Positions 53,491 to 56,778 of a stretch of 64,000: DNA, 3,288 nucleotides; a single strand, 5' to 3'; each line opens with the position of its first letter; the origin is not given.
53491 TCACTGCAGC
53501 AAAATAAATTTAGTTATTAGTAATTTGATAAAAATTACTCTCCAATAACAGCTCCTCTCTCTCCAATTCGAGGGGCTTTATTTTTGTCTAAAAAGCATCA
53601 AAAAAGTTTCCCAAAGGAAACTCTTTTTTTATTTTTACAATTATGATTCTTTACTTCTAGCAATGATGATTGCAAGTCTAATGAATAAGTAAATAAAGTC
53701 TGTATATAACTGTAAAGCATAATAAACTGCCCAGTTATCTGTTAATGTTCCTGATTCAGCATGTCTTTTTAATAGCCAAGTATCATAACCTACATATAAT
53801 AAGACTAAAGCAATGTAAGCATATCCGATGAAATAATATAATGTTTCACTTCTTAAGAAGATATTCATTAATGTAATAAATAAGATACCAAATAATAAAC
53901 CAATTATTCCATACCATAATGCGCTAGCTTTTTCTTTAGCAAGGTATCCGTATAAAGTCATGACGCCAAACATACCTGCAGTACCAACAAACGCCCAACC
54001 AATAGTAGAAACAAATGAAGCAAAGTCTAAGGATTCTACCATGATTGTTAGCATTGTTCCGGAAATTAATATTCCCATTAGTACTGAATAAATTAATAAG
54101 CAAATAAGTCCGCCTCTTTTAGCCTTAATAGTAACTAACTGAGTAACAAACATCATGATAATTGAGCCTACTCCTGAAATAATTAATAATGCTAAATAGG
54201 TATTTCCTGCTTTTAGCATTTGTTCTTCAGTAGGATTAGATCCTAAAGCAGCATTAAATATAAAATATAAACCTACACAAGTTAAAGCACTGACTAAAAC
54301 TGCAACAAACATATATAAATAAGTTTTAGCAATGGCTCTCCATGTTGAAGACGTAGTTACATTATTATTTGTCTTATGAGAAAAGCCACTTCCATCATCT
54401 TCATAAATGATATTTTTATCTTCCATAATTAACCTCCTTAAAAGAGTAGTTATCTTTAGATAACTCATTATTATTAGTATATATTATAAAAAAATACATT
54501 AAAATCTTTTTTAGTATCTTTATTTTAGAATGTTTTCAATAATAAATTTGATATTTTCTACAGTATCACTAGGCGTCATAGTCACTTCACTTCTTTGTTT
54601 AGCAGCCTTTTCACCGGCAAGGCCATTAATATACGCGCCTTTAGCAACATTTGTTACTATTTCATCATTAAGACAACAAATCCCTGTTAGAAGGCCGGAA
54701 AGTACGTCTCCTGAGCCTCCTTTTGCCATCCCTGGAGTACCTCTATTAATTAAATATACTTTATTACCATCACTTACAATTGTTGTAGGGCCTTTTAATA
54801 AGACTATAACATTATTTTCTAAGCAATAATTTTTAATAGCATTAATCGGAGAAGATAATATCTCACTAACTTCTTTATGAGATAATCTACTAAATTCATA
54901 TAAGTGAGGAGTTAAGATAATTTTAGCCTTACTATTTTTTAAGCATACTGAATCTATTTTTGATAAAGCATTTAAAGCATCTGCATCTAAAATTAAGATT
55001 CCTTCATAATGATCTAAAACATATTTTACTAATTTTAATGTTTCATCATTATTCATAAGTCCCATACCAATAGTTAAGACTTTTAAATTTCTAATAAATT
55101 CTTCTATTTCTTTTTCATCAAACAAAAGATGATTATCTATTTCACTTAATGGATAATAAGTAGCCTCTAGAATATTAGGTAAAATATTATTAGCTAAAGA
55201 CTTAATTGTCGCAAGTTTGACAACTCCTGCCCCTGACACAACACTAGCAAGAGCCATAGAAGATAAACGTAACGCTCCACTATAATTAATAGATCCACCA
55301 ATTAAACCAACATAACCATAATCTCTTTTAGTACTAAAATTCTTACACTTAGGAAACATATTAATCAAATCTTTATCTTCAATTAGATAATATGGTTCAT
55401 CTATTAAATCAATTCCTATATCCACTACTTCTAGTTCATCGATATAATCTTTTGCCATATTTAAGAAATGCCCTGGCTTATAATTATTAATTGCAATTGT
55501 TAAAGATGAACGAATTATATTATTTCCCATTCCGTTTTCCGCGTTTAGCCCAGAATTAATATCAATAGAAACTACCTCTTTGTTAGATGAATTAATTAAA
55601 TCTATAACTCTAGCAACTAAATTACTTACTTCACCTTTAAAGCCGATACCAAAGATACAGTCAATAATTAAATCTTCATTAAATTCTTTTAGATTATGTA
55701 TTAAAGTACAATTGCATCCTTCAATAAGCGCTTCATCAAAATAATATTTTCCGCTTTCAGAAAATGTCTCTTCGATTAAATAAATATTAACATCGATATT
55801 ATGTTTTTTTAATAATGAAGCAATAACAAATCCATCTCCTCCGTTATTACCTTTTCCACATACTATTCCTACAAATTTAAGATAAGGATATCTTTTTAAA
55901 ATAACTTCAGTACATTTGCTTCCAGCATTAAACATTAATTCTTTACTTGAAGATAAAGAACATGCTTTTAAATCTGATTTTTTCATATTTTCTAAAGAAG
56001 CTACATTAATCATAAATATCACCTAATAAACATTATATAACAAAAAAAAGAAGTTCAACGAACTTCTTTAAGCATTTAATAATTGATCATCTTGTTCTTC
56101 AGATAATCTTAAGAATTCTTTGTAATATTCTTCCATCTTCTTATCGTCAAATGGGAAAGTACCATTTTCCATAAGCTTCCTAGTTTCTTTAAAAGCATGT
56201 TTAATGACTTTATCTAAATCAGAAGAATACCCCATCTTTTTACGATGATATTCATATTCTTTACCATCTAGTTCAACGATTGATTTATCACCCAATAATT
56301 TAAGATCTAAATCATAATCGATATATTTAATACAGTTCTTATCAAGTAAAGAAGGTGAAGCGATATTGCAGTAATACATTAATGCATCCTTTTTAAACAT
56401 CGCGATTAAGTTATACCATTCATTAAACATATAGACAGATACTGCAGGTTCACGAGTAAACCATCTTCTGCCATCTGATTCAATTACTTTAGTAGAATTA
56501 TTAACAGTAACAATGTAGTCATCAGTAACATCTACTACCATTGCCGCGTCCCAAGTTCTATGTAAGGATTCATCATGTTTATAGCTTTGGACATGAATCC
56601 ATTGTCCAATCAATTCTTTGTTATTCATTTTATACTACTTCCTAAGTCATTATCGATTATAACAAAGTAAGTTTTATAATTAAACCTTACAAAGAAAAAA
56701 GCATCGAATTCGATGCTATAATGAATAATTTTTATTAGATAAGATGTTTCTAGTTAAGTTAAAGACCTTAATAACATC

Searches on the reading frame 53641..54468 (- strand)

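Call 67: search_protein_families(library=pfam, proteins=[window:53641-54468:-], max_evalue=0.001)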
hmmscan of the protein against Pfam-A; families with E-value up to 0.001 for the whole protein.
window:53641-54468:- (275 aa): 1 family
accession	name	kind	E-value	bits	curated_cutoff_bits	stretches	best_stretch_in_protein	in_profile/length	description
PF01027.25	Bax1-I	-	2e-28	100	34.1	1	45-268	3-206/207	Inhibitor of apoptosis-promoting Bax1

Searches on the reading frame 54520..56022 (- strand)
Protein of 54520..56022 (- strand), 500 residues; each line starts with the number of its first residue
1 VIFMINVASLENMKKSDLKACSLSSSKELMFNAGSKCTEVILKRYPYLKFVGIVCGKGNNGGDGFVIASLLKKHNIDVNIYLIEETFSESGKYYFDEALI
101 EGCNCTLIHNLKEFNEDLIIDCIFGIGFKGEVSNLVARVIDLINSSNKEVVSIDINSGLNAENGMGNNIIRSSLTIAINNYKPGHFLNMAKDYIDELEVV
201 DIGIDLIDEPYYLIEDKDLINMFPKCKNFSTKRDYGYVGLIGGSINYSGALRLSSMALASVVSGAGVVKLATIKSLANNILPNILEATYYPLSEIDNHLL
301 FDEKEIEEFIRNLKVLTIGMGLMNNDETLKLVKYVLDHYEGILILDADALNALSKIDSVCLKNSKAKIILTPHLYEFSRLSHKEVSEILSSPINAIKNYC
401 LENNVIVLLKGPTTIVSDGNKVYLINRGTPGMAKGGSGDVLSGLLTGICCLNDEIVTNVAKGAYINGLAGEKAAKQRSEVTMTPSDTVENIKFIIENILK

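Call 67: search_protein_families(library=pfam, proteins=[window:54520-56022:-], max_evalue=0.001)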
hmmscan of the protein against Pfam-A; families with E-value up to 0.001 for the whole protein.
window:54520-56022:- (500 aa): 3 families
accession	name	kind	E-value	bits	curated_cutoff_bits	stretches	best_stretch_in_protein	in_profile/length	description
PF01256.23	Carb_kinase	-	7.2e-46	157.1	27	1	238-491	1-240/242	NAD(P)H-hydrate dehydratase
PF03853.21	YjeF_N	-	1.7e-35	122.9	24.9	1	27-184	2-169/169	YjeF-related protein N-terminus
PF02110.20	HK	-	5e-08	33.1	27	1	392-479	140-228/247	Hydroxyethylthiazole kinase family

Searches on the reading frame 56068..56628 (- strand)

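Call 67: search_protein_families(library=pfam, proteins=[window:56068-56628:-], max_evalue=0.001)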
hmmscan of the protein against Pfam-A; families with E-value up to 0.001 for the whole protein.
window:56068-56628:- (186 aa): 1 family
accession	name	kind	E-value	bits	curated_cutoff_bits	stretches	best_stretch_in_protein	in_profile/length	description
PF04167.18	DUF402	-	8.9e-13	48.7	23.9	1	61-125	2-68/68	Protein of unknown function (DUF402)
